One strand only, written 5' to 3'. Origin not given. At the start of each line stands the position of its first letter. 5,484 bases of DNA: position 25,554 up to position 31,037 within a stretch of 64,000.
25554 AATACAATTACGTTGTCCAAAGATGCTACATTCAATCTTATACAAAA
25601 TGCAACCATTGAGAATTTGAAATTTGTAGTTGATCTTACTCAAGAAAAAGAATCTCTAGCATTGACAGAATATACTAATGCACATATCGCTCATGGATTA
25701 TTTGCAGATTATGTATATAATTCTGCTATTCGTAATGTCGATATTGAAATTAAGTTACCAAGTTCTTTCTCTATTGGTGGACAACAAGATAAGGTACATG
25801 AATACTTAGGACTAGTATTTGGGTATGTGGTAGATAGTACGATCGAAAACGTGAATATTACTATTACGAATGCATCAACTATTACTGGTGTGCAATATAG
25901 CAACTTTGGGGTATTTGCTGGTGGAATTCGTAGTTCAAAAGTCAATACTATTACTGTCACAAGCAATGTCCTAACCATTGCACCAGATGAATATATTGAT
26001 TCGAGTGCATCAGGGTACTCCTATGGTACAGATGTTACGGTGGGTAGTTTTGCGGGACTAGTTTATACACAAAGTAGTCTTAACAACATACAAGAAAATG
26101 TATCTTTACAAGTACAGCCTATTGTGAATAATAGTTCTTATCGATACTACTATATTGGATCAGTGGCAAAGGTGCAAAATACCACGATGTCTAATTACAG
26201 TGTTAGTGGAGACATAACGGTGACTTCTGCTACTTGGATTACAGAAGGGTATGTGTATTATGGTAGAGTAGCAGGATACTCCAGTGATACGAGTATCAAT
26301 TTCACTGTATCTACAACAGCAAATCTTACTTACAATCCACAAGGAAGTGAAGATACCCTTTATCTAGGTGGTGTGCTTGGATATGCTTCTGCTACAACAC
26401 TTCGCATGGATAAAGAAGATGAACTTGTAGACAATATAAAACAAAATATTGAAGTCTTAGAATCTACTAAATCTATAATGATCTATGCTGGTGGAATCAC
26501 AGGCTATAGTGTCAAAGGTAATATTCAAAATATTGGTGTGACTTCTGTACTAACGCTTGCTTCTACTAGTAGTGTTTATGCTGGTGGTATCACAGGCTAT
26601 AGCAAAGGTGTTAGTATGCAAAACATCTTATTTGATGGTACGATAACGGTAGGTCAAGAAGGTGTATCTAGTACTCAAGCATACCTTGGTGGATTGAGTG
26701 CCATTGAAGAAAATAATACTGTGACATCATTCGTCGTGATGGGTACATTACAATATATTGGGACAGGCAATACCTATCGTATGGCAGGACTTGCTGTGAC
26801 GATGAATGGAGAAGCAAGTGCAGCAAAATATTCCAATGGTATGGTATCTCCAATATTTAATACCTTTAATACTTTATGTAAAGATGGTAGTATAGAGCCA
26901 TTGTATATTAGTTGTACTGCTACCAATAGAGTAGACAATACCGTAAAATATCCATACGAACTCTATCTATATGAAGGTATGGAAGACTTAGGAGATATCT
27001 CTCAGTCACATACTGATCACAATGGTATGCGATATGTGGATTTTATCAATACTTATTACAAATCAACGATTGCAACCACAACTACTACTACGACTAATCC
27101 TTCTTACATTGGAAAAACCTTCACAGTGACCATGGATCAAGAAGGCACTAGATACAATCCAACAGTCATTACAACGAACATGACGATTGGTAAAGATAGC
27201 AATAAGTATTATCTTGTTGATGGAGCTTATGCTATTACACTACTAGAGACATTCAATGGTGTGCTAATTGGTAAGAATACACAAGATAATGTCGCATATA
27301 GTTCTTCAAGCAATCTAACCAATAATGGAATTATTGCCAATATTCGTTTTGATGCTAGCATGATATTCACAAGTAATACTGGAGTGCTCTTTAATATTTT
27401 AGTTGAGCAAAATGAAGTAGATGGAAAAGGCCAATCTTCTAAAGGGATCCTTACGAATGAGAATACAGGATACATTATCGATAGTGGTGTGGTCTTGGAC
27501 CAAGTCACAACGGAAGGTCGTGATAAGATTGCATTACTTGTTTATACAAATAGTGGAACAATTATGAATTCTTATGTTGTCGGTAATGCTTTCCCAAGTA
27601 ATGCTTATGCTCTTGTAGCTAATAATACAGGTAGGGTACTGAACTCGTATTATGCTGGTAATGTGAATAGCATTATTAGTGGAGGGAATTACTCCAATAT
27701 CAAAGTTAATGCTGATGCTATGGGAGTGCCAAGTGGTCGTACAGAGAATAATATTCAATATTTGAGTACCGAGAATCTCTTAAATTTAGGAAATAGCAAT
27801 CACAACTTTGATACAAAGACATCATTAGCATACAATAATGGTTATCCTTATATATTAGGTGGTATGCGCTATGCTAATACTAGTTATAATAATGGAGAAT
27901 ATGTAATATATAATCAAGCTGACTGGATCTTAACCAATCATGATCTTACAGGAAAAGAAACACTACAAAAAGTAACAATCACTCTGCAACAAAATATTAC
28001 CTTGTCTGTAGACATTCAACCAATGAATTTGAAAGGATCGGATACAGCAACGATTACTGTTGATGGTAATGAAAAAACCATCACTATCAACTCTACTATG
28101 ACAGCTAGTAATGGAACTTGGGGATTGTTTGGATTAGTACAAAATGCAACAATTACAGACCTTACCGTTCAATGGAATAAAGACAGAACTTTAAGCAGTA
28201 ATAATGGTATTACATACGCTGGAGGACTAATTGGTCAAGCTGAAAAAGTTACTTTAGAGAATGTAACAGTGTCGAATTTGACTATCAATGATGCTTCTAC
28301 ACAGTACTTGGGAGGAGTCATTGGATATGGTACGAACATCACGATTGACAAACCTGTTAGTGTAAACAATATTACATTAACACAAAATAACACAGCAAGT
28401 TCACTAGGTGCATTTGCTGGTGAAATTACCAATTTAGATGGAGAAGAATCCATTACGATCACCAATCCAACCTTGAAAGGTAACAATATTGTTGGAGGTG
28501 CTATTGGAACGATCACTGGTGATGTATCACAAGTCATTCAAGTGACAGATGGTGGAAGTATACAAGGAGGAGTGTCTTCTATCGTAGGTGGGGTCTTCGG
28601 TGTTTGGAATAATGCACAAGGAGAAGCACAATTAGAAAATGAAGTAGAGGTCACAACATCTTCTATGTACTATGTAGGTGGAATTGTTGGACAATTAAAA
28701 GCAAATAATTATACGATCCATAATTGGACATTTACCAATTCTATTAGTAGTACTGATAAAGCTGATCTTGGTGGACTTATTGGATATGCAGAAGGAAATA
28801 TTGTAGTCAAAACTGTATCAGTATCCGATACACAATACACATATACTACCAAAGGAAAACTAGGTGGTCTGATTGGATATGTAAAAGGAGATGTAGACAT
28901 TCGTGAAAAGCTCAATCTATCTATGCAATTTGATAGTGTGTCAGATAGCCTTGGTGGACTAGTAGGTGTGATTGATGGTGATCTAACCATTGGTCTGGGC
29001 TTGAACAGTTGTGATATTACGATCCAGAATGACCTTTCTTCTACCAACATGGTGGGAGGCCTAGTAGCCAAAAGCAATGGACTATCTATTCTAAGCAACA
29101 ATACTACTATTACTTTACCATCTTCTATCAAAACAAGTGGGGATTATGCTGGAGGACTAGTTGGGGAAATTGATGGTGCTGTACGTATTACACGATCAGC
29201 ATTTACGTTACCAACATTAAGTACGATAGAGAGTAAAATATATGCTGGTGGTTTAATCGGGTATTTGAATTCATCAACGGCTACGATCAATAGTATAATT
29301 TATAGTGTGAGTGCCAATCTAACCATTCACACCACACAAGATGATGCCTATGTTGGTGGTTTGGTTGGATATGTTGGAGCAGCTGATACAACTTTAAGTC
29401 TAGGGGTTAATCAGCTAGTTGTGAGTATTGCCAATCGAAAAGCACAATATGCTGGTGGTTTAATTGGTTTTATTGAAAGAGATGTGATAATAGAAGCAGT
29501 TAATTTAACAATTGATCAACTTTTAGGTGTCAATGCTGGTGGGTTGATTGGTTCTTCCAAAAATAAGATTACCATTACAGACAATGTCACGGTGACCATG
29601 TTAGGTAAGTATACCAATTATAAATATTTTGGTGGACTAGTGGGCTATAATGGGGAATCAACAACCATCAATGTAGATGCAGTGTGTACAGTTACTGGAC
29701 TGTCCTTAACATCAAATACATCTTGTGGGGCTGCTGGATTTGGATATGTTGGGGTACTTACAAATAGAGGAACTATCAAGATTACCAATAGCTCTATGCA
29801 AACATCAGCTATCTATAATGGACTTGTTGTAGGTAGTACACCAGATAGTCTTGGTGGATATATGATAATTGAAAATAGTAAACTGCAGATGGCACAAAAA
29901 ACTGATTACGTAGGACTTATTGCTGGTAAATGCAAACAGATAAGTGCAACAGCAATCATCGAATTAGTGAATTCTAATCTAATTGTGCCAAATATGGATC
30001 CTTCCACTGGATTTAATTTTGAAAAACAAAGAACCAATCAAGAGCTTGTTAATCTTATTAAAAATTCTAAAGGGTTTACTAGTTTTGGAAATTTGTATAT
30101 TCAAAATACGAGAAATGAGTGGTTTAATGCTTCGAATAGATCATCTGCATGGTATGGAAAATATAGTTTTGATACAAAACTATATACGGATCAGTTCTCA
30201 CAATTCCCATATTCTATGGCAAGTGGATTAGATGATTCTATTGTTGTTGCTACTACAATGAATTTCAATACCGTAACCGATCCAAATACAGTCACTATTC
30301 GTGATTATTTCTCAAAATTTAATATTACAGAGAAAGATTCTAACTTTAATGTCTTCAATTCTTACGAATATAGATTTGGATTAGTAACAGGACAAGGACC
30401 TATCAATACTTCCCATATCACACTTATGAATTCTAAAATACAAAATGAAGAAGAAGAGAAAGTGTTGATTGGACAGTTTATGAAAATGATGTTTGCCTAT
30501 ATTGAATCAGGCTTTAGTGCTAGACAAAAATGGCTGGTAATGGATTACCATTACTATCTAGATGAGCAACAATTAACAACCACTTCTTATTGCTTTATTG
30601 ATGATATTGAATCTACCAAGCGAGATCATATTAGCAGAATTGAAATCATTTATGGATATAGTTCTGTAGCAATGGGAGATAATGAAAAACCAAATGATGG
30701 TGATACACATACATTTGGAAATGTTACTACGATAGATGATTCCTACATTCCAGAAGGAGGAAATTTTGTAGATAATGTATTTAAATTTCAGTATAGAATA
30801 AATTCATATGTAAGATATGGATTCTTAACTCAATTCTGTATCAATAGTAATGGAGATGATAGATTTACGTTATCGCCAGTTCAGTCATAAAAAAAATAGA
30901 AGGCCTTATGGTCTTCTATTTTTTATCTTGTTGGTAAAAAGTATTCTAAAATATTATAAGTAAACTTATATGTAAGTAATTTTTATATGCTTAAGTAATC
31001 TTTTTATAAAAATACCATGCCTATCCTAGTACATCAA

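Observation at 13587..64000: Two co-oriented giant paralogues occupy about 54% of the window and bracket a 16-kb block of essential genes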

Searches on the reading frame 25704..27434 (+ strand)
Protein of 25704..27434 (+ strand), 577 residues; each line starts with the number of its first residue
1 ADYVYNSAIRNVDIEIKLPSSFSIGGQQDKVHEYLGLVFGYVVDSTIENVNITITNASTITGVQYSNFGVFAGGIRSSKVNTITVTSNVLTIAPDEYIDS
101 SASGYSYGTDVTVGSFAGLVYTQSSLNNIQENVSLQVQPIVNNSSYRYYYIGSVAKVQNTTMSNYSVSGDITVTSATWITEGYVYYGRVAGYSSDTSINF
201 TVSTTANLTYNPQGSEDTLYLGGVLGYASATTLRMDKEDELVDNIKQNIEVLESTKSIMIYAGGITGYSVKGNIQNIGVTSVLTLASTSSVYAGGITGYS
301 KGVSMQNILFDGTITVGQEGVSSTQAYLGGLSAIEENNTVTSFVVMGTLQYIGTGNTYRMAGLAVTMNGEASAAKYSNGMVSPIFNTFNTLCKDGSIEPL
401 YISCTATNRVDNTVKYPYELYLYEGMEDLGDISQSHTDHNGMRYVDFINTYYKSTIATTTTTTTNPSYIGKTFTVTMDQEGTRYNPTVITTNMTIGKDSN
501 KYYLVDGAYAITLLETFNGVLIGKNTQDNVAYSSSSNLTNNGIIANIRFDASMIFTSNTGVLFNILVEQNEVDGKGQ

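Call 29: search_protein_families(library=pfam, proteins=[window:25704-27434:+], max_evalue=1)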
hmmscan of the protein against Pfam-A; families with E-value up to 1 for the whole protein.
window:25704-27434:+ (577 aa): 1 family
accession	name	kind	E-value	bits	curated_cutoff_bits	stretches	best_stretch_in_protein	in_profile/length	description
PF15542.11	Ntox50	-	0.54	11.5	22.2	0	450-501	15-68/92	Bacterial toxin 50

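Call 116: search_protein_families(library=ncbifam, proteins=[window:25704-27434:+], max_evalue=0.01)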
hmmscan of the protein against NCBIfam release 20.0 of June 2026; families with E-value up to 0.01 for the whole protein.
window:25704-27434:+ (577 aa): 0 families

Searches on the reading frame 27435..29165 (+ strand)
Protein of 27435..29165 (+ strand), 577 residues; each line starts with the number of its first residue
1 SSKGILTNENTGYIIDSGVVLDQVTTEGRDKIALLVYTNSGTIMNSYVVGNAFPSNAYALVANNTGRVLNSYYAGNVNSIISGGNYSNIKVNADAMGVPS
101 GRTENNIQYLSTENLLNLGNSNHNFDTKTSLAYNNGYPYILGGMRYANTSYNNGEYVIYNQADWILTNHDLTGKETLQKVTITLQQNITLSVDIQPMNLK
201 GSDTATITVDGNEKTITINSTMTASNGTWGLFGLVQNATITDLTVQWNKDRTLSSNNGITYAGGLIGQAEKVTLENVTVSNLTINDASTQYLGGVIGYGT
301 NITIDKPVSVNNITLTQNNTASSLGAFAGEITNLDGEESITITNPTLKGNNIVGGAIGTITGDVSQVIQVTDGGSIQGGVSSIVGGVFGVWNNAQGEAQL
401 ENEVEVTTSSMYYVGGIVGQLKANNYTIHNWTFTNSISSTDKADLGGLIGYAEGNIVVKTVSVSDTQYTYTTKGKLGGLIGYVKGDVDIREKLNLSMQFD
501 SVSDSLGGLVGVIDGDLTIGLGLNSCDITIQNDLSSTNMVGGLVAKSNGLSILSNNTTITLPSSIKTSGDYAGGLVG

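Call 29: search_protein_families(library=pfam, proteins=[window:27435-29165:+], max_evalue=1)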
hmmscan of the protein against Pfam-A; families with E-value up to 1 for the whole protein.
window:27435-29165:+ (577 aa): 2 families
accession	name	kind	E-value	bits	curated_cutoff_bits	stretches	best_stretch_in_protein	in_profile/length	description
PF07581.17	Glug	-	0.0034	18.1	20.5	2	260-285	3-28/28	The GLUG motif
PF02839.19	CBM_5_12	-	0.064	13.7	26.2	1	147-168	4-26/44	Carbohydrate-binding module family 5/12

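Call 116: search_protein_families(library=ncbifam, proteins=[window:27435-29165:+], max_evalue=0.01)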
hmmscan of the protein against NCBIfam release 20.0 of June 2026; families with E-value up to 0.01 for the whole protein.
window:27435-29165:+ (577 aa): 0 families

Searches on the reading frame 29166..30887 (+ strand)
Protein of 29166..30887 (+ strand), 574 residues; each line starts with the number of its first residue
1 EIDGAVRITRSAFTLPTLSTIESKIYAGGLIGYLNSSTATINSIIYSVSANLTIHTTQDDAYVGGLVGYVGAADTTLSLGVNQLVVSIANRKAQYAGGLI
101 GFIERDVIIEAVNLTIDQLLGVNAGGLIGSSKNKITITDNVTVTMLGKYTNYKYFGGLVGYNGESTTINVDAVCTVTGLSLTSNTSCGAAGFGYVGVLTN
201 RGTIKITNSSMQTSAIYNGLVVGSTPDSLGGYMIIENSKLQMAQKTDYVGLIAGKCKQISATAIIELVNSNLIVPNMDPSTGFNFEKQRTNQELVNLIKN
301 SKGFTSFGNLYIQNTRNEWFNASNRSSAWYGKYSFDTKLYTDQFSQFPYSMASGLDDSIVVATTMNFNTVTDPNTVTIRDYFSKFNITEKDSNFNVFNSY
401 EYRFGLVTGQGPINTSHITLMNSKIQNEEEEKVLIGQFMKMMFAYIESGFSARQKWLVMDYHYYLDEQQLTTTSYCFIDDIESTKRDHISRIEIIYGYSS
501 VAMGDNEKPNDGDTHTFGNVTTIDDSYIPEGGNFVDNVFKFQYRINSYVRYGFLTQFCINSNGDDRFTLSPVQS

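Call 29: search_protein_families(library=pfam, proteins=[window:29166-30887:+], max_evalue=1)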
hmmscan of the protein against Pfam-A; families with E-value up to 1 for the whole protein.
window:29166-30887:+ (574 aa): 1 family
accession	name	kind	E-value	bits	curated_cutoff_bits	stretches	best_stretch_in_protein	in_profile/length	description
PF07581.17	Glug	-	4.9e-05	23.9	20.5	0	153-176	3-27/28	The GLUG motif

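Call 116: search_protein_families(library=ncbifam, proteins=[window:29166-30887:+], max_evalue=0.01)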
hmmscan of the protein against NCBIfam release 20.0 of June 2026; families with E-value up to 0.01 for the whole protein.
window:29166-30887:+ (574 aa): 0 families

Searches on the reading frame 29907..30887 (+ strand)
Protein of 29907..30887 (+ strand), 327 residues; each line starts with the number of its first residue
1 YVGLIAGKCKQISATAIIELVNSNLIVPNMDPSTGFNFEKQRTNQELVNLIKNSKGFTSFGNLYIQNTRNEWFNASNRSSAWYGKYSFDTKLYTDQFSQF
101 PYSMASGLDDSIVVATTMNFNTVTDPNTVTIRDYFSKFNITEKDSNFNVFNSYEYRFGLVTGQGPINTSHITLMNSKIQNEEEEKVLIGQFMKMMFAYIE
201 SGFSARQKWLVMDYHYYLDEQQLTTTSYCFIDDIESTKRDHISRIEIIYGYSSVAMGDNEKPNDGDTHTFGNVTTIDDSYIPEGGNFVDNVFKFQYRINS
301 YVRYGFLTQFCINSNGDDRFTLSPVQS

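Call 106: predict_structure(alignment_id=A6)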
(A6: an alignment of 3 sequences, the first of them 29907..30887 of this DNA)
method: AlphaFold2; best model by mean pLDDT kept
length: 327 residues; sequences in the alignment: 3
mean_pLDDT: 30.7   pTM: 0.26
mean pLDDT of the five models: 30.7, 29.9, 29.7, 28.8, 28.2
residues with pLDDT >= 90: 0; 70-90: 0; 50-70: 1; < 50: 326
segments of 3 or more residues with pLDDT < 50: 1-42, 44-327
pLDDT, mean of each block of 10 residues (from residue 1): 26 43 37 34 47 36 26 28 25 20 20 20 25 29 23 21 23 28 42 36 38 45 36 31 38 39 35 29 25 26 25 27 24
secondary structure, 60 per line:
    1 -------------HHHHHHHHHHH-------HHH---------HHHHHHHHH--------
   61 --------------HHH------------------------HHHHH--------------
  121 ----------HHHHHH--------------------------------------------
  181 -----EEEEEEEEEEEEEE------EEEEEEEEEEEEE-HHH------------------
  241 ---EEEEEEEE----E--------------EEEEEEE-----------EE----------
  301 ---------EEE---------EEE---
elements in order: H14-24 H44-52 H102-106 H131-136 E186-199 E206-218 E244-251 E271-277 E310-312 E322-324
